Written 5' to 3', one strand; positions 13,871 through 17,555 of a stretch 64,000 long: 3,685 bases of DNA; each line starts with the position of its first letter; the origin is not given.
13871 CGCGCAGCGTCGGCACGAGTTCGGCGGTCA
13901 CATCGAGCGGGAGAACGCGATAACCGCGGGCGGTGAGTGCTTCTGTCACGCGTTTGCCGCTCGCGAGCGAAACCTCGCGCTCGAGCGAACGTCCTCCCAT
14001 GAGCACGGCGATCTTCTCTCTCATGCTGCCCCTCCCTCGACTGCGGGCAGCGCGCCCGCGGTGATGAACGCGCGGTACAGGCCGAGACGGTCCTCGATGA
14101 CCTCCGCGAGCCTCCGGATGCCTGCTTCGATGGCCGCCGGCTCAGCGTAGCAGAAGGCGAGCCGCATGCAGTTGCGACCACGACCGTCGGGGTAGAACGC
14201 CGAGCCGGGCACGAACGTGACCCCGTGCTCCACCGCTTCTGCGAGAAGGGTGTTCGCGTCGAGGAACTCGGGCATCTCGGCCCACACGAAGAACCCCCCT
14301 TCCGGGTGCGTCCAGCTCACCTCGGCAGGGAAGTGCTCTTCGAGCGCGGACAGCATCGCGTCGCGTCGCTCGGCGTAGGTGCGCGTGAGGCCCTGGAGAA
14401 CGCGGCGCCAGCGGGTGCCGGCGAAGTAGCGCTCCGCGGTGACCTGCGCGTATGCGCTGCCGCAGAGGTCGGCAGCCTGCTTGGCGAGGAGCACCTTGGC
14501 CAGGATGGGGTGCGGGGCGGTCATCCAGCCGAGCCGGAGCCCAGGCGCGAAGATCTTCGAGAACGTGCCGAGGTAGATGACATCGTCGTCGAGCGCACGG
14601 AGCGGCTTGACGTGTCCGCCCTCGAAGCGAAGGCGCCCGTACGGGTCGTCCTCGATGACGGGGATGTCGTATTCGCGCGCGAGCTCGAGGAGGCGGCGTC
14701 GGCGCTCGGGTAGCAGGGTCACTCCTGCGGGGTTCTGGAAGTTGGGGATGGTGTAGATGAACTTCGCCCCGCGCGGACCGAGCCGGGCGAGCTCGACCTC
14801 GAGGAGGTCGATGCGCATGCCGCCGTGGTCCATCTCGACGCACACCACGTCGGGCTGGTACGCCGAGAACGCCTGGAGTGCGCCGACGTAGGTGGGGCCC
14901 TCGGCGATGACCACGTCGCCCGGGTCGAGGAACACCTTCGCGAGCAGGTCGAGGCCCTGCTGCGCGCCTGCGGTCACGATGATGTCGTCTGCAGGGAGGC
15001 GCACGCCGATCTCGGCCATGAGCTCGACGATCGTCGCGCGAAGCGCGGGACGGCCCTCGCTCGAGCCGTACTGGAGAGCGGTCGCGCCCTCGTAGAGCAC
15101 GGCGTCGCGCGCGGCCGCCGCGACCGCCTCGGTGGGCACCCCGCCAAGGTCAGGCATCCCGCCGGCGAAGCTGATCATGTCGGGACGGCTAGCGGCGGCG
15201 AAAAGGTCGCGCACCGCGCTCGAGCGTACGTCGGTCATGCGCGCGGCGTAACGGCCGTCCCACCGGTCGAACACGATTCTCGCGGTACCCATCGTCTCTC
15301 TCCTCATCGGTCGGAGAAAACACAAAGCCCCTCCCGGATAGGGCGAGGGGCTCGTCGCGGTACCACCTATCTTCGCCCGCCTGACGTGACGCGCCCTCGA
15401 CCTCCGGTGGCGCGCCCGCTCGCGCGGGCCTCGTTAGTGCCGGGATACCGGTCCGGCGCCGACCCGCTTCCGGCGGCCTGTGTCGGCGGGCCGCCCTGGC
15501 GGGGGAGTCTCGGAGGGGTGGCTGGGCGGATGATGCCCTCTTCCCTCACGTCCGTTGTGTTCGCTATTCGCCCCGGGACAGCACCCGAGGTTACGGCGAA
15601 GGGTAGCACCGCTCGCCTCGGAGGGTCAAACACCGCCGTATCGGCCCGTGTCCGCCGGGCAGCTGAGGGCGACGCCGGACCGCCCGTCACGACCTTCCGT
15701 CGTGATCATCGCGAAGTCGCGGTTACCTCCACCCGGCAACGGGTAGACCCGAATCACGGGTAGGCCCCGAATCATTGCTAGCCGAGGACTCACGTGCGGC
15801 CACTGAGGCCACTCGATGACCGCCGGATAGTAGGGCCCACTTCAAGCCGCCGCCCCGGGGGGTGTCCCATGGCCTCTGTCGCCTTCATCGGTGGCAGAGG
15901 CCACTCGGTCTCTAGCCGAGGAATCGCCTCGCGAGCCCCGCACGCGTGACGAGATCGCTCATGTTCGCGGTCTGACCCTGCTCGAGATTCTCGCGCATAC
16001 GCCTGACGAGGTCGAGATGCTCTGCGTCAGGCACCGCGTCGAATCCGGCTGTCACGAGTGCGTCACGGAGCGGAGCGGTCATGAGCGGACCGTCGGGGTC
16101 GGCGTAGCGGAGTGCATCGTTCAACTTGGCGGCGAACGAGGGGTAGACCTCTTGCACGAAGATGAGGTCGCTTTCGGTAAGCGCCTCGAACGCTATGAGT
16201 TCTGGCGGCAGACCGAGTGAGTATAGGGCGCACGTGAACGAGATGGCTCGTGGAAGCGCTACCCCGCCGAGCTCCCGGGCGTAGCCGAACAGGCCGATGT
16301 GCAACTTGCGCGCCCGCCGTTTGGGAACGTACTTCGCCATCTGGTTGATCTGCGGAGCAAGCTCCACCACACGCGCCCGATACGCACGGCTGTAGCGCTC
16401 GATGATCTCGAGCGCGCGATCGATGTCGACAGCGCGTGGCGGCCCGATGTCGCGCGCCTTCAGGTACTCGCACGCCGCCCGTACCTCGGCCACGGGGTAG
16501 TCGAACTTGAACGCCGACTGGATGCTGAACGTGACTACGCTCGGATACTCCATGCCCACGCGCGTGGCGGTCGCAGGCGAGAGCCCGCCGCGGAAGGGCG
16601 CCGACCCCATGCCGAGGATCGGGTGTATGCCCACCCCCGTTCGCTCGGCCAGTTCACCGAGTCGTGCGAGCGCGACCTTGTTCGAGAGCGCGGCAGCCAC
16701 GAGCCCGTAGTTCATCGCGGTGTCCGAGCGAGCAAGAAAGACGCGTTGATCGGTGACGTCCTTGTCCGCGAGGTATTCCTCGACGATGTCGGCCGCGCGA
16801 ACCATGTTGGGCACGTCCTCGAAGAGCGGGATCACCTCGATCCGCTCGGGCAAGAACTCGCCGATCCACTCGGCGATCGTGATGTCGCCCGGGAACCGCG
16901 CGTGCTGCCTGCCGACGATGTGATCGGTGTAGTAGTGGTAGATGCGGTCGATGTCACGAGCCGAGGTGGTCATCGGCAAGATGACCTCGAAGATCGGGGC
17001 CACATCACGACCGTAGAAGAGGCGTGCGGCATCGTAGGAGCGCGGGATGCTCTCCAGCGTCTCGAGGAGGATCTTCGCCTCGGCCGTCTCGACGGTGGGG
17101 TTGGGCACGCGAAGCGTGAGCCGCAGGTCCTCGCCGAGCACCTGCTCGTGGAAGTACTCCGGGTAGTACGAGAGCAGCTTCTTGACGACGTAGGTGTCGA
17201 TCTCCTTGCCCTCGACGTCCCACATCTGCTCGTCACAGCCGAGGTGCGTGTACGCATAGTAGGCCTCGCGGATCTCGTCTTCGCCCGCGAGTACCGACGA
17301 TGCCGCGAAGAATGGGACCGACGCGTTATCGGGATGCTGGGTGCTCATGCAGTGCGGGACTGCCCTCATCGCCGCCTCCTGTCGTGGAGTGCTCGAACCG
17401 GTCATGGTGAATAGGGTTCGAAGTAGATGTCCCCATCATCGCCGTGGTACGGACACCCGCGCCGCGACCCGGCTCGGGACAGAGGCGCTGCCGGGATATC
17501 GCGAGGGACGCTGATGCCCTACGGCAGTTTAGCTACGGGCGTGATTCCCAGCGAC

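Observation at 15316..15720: Textbook T-box switch in front of an aminotransferase-ddl operon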

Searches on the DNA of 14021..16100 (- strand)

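Call 3: search_rna_families(source=window, start=15100, end=16100, threshold=evalue, max_evalue=10, show_alignments=5)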
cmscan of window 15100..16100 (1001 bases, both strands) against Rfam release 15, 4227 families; matches with E-value up to 10: 3.
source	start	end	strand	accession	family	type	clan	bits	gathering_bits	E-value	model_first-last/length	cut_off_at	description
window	15316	15412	-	RF01772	rnk_pseudo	Cis-reg; leader;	-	16.2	55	7.5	1-108/108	no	Pseudomonas rnk leader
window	15271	15319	+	RF01536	TB10Cs5H3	Gene; snRNA; snoRNA; HACA-box;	-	14.9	45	9.2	1-70/70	no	Trypanosomatid snoRNA TB10Cs5H3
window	15303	15361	-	RF02136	HTT-AS1_3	Gene; lncRNA;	-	14.6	70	4.9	1-60/60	no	HTT antisense RNA 1 conserved region 3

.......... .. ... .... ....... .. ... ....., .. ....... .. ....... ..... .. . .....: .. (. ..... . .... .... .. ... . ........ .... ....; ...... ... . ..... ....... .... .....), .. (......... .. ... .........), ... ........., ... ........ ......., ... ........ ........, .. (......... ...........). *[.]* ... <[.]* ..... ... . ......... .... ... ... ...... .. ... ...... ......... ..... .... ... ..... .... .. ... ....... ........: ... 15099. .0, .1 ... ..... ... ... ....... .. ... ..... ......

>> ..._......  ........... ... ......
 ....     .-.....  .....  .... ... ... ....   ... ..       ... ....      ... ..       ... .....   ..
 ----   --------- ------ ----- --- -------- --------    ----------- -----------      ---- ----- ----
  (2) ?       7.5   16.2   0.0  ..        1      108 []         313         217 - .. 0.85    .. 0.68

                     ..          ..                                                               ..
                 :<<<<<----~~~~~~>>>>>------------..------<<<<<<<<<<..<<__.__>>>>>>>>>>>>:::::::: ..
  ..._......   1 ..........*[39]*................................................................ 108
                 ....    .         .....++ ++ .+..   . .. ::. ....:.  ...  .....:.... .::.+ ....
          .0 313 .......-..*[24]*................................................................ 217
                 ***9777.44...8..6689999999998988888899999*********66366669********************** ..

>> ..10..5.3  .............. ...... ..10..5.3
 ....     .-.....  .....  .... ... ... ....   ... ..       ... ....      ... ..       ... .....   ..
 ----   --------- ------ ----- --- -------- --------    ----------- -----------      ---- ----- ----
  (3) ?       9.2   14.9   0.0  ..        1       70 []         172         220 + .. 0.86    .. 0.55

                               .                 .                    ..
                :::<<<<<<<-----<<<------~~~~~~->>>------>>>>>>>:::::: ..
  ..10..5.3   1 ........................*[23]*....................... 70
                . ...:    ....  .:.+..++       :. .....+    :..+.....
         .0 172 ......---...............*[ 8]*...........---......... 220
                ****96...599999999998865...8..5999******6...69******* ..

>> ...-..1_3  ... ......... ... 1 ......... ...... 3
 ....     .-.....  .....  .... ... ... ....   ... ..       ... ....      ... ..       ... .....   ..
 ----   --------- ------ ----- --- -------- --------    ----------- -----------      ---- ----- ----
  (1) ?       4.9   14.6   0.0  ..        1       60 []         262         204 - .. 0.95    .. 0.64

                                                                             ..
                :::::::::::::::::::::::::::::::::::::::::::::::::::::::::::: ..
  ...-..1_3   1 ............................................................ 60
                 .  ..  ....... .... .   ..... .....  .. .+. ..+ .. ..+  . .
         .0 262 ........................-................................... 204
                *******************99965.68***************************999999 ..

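Call 12: search_rna_families(sources=[L001, L005, L007, L011, L013, L015, L017, L020, L024, L026, L036, L041, L049, L056, L058, L059, L062, L066, L067, L072], threshold=gathering, show_alignments=3)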
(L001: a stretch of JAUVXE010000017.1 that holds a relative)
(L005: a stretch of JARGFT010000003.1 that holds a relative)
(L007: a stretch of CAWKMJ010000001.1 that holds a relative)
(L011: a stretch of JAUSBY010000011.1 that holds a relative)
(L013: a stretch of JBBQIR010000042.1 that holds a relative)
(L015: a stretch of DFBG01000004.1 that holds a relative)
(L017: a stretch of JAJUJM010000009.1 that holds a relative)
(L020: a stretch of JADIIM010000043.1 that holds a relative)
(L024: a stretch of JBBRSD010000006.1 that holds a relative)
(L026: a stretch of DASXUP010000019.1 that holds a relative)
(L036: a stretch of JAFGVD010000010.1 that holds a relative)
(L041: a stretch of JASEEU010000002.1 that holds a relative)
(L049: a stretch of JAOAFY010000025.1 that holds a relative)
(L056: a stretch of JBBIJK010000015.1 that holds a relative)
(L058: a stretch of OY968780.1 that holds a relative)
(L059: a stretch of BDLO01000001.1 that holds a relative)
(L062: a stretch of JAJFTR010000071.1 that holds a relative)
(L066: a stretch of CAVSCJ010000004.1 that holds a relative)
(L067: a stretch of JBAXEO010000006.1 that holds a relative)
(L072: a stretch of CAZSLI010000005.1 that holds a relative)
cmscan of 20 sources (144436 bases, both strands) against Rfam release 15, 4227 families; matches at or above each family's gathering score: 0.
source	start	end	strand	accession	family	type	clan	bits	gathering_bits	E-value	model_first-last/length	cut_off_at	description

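Call 39: search_rna_families(source=window, start=15310, end=15600, threshold=evalue, max_evalue=10, show_alignments=4)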
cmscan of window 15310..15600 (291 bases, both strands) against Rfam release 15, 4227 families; matches with E-value up to 10: 3.
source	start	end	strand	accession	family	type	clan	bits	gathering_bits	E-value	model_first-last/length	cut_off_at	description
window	15316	15412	-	RF01772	rnk_pseudo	Cis-reg; leader;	-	16.2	55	2.2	1-108/108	no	Pseudomonas rnk leader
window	15310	15361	-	RF02136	HTT-AS1_3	Gene; lncRNA;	-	11.2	70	8.5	1-53/60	3'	HTT antisense RNA 1 conserved region 3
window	15320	15434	-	RF02883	BcKCsr2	Gene; sRNA;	-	10.6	40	4.8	1-129/129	no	Burkholderia sRNA 2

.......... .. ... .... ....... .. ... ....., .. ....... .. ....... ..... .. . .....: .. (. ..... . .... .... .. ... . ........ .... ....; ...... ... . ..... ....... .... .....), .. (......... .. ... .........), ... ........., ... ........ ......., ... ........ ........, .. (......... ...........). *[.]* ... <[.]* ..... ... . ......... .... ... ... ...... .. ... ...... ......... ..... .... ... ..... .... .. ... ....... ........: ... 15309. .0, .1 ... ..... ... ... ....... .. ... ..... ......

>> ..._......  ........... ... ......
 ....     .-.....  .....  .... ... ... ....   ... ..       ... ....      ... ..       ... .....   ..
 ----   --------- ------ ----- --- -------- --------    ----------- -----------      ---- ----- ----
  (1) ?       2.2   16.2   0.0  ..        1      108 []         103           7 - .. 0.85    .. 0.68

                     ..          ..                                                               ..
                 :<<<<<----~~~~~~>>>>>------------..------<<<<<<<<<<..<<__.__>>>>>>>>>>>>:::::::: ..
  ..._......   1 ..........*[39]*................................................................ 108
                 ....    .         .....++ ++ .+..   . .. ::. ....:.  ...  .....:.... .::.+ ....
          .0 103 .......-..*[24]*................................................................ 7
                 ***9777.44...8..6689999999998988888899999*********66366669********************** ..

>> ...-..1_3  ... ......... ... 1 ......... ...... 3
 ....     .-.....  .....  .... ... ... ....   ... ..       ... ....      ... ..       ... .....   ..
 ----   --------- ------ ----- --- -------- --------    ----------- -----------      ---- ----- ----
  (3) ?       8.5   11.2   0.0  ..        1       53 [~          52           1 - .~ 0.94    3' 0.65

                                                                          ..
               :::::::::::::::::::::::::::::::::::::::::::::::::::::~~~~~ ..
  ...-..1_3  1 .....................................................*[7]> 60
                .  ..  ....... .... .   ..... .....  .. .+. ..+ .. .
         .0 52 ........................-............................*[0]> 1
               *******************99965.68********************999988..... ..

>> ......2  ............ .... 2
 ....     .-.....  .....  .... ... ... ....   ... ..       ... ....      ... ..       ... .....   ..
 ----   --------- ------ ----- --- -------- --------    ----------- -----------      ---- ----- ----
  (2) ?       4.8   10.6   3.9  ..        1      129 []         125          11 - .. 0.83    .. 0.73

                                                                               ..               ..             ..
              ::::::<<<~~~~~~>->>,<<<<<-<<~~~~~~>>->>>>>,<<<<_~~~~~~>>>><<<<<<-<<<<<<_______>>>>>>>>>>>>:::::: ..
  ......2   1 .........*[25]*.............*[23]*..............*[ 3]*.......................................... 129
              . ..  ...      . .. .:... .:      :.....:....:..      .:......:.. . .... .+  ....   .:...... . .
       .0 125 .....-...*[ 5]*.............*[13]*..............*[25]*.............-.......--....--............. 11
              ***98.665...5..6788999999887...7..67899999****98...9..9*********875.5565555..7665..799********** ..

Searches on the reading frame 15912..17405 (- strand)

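Call 8: search_protein_families(library=ncbifam, proteins=[window:15912-17405:-])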
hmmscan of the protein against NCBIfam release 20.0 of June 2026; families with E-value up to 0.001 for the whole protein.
window:15912-17405:- (497 aa): 2 families
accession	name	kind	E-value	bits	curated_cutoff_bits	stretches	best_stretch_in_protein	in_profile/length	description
TIGR02751.1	PEPCase_arch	equivalog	1.7e-175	584.7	146.05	1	16-497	1-506/506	phosphoenolpyruvate carboxylase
NF000584.1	PRK00009.1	equivalog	9.9e-05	20.6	815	1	188-276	512-608/898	phosphoenolpyruvate carboxylase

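Call 9: search_protein_families(library=pfam, proteins=[window:15912-17405:-])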
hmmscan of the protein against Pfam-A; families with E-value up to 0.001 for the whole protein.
window:15912-17405:- (497 aa): 1 family
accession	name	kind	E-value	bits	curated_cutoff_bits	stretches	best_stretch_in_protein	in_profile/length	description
PF14010.12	PEPcase_2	-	4.4e-183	609.8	25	1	16-497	1-493/493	Phosphoenolpyruvate carboxylase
